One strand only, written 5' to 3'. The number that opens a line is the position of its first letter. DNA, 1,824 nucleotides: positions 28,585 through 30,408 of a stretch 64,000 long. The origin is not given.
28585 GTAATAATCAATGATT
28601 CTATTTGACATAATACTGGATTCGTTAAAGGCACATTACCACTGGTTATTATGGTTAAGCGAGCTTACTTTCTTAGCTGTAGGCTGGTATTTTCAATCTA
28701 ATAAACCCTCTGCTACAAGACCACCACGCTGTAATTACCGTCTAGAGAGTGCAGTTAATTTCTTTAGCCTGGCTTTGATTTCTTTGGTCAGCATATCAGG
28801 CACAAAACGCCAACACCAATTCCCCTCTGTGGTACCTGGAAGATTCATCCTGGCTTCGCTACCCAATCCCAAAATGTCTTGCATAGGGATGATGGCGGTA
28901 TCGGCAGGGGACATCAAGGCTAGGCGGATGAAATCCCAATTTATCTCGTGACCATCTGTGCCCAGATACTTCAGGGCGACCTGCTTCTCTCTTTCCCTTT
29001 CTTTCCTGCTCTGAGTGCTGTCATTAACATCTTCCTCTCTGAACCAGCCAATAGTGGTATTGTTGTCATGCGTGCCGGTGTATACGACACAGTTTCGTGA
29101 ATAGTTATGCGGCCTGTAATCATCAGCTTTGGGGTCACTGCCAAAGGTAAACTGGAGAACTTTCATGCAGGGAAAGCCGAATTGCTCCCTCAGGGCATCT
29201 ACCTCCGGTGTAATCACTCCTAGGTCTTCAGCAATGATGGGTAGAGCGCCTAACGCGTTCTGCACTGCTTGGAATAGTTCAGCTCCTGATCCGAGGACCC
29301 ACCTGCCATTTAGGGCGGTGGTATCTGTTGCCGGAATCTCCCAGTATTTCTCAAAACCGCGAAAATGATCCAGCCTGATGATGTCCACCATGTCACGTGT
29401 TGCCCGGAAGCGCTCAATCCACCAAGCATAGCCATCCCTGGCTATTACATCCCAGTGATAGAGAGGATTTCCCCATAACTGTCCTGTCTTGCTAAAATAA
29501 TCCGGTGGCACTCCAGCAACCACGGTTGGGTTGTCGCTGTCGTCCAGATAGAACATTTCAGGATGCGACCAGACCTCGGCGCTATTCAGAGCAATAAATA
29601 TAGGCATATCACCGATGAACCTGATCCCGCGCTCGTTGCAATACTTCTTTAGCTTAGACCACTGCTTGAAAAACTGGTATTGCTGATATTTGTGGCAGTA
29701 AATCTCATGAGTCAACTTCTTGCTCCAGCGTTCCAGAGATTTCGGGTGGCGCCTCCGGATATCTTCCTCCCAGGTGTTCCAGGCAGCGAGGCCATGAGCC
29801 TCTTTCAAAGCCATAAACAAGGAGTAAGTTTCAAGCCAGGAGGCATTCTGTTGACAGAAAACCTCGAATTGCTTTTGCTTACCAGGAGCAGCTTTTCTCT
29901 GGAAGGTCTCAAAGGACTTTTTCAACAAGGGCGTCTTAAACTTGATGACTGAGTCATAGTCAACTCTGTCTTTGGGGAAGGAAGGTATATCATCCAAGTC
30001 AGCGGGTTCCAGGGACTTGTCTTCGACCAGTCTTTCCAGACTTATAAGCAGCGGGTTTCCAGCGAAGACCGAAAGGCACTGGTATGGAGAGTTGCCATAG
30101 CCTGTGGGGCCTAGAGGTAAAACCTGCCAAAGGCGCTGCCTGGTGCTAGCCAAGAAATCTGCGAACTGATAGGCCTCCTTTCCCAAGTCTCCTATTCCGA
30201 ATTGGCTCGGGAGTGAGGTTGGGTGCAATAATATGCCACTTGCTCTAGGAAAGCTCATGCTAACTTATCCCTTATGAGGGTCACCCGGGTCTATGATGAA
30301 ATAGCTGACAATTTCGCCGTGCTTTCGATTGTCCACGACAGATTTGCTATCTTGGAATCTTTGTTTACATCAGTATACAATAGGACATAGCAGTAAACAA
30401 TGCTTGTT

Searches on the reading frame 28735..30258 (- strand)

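Call 6: search_protein_families(library=pfam, max_evalue=1, proteins=[window:28735-30258:-])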
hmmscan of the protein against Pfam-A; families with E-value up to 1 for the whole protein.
window:28735-30258:- (507 aa): 1 family
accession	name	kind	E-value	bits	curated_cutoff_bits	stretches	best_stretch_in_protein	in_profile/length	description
PF02446.23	Glyco_hydro_77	-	2.1e-190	634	25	1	11-490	1-464/465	4-alpha-glucanotransferase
